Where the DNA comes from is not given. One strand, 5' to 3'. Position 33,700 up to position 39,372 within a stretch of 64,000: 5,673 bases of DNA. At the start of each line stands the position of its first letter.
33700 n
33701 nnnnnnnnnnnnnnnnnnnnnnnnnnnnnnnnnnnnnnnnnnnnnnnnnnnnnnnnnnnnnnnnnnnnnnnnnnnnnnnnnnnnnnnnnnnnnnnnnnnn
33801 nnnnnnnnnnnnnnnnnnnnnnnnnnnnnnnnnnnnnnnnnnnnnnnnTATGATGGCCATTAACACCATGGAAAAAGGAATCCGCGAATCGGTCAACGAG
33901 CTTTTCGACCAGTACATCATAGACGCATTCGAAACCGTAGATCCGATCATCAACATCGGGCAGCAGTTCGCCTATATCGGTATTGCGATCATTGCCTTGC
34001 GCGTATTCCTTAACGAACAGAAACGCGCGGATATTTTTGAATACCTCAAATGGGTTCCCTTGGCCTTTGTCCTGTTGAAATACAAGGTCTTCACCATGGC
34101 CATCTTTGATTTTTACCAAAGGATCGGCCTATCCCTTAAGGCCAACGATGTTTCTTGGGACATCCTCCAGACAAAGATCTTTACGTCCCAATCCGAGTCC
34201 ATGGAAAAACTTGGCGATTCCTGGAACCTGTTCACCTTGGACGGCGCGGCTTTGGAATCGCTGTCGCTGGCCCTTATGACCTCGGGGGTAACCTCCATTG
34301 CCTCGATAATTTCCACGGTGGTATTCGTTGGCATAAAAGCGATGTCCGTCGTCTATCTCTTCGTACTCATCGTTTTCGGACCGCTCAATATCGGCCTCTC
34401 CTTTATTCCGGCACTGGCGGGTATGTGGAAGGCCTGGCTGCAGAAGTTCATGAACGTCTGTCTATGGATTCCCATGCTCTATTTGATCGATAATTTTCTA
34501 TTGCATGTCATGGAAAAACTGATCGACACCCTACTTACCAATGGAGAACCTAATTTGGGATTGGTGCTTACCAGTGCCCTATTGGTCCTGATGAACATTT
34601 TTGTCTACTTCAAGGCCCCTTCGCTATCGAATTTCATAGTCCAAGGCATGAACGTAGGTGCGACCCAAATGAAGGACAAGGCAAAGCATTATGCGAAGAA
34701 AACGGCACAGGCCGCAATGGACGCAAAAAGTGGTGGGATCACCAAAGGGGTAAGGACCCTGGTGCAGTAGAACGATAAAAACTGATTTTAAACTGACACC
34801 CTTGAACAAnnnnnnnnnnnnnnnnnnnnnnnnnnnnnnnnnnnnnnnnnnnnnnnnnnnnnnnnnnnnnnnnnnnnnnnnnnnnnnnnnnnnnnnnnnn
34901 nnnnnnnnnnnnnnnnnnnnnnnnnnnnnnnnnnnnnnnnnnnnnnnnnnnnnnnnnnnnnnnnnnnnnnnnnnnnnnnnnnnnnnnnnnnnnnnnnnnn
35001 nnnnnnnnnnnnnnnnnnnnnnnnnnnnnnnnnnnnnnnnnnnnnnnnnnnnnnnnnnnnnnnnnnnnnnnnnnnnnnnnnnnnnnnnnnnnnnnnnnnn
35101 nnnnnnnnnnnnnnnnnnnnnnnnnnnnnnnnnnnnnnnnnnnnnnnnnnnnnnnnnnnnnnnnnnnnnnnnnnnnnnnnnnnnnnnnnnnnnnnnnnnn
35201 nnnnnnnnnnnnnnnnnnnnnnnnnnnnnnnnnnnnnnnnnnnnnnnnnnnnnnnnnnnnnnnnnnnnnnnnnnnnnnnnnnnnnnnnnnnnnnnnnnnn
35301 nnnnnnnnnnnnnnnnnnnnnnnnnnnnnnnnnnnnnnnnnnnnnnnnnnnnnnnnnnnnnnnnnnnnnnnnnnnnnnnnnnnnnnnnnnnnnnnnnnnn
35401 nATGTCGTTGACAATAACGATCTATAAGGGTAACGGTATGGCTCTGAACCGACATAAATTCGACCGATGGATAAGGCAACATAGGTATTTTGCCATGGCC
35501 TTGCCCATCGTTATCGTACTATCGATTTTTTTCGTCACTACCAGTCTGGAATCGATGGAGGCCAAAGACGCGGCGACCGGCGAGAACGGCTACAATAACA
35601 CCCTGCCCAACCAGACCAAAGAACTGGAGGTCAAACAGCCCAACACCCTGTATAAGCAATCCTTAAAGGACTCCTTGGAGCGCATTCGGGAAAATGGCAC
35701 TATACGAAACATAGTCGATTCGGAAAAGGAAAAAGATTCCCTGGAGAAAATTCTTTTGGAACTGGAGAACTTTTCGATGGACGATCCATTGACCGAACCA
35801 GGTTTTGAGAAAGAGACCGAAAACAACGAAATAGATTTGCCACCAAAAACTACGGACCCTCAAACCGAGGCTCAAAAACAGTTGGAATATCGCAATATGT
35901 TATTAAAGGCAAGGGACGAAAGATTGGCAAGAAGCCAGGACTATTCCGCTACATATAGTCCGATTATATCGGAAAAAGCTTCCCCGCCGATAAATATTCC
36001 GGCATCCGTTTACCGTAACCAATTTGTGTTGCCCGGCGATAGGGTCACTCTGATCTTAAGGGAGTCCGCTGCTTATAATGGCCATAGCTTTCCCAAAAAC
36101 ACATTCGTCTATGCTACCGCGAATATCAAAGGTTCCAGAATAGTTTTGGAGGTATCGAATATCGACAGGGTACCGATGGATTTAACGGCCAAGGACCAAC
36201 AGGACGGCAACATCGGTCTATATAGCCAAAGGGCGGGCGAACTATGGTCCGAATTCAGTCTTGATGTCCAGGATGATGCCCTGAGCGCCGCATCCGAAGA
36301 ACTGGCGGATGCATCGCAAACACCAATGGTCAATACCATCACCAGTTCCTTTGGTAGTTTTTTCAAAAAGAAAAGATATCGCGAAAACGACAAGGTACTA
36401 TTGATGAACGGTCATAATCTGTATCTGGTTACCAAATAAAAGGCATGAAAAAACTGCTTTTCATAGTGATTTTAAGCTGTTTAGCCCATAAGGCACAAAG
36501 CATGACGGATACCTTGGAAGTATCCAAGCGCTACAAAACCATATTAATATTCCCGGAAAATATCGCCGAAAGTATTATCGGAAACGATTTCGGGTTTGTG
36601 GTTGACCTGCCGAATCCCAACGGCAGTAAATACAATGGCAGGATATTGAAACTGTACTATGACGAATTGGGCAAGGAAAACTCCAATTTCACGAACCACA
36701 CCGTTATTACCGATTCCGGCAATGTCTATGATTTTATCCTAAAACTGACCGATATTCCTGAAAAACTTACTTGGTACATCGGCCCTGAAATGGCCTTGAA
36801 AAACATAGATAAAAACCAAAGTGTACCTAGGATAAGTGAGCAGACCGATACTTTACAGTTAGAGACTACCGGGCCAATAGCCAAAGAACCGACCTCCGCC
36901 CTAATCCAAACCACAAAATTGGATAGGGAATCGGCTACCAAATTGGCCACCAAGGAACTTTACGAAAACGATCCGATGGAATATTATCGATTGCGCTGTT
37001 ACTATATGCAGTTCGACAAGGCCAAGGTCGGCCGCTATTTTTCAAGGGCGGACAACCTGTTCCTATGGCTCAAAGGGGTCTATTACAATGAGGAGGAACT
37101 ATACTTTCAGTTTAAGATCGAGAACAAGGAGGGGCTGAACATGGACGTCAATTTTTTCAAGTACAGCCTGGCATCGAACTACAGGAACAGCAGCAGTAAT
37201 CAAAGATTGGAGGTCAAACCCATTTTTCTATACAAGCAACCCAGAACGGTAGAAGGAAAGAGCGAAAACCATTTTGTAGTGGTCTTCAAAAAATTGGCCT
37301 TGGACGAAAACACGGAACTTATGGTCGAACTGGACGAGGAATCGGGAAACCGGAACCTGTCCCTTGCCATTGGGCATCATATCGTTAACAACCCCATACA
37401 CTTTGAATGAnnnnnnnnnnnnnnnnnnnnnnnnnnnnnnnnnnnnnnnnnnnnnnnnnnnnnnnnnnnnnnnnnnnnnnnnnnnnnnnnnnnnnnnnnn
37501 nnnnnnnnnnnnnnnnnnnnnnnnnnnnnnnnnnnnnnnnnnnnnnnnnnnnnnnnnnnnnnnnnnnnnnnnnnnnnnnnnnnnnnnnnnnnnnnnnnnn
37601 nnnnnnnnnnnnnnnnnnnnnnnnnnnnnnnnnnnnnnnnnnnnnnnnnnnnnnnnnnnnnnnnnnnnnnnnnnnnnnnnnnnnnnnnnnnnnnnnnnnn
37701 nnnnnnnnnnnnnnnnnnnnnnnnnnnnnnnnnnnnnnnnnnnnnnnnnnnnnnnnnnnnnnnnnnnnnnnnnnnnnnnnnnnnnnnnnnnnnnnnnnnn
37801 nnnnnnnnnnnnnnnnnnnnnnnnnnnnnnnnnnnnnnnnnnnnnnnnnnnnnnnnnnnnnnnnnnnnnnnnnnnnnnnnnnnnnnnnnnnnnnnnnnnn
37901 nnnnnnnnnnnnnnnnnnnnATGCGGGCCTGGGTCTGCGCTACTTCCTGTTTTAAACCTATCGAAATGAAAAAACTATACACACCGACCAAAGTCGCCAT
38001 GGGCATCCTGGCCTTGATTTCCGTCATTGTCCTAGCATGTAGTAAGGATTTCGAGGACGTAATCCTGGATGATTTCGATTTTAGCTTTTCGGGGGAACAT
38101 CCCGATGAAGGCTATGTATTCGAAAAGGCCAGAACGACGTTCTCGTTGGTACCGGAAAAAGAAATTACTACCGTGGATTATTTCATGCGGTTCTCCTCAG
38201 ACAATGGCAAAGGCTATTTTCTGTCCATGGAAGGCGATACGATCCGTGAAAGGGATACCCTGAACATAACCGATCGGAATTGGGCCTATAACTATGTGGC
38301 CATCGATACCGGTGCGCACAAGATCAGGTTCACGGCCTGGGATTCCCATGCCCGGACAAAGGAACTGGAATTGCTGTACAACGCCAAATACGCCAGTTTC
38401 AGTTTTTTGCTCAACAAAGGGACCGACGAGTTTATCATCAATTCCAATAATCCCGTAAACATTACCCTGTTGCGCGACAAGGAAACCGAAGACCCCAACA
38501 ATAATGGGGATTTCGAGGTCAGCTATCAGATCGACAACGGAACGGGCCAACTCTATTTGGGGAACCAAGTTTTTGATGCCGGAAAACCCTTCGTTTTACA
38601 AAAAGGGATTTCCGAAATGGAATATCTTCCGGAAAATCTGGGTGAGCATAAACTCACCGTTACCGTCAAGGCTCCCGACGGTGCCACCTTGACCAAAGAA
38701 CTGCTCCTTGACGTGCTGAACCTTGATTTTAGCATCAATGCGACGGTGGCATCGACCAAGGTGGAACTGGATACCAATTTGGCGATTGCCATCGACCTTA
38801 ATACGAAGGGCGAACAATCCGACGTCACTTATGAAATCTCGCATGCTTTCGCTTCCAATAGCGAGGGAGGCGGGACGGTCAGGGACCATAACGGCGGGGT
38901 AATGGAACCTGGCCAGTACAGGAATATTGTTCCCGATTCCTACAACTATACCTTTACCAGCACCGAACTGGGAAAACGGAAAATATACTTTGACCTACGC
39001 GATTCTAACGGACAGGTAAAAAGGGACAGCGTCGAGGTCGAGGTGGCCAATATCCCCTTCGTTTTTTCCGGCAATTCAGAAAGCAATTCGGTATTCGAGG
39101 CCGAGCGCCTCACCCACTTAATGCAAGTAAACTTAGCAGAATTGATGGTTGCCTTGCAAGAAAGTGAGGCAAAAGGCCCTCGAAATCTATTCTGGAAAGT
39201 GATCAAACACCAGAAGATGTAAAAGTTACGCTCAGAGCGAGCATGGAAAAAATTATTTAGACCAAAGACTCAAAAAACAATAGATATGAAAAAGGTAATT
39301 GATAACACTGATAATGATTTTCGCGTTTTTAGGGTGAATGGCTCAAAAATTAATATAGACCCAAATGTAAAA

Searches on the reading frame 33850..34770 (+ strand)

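Call 65: search_protein_families(library=pfam, proteins=[window:33850-34770:+], max_evalue=0.00001)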
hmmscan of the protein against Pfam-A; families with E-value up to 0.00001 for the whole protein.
window:33850-34770:+ (306 aa): 1 family
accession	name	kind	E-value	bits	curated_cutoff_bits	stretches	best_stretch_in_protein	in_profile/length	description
PF04610.19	TrbL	-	5e-06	26.9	25.9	1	64-254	27-213/215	TrbL/VirB6 plasmid conjugal transfer protein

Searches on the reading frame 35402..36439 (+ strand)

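Call 65: search_protein_families(library=pfam, proteins=[window:35402-36439:+], max_evalue=0.00001)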
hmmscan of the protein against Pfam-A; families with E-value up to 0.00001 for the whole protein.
window:35402-36439:+ (345 aa): 1 family
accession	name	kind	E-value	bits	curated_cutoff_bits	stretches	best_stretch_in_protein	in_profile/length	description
PF12508.14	Transposon_TraM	-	5.2e-27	95.7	25.1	1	199-343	1-145/145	Conjugative transposon, TraM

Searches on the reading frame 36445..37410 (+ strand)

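Call 65: search_protein_families(library=pfam, proteins=[window:36445-37410:+], max_evalue=0.00001)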
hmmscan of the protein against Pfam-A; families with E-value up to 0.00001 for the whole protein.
window:36445-37410:+ (321 aa): 1 family
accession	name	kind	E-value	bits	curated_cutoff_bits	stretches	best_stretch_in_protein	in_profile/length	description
PF13595.11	DUF4138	-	7.4e-22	78.3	31.1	1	81-311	50-236/245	Domain of unknown function (DUF4138)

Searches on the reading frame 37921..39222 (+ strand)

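Call 65: search_protein_families(library=pfam, proteins=[window:37921-39222:+], max_evalue=0.00001)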
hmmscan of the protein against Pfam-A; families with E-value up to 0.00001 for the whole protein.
window:37921-39222:+ (433 aa): 1 family
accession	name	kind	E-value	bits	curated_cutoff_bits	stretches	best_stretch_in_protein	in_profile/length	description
PF12988.13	TraQ_transposon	-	7.5e-15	55.5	27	1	25-155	3-132/133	TraQ conjugal transfer protein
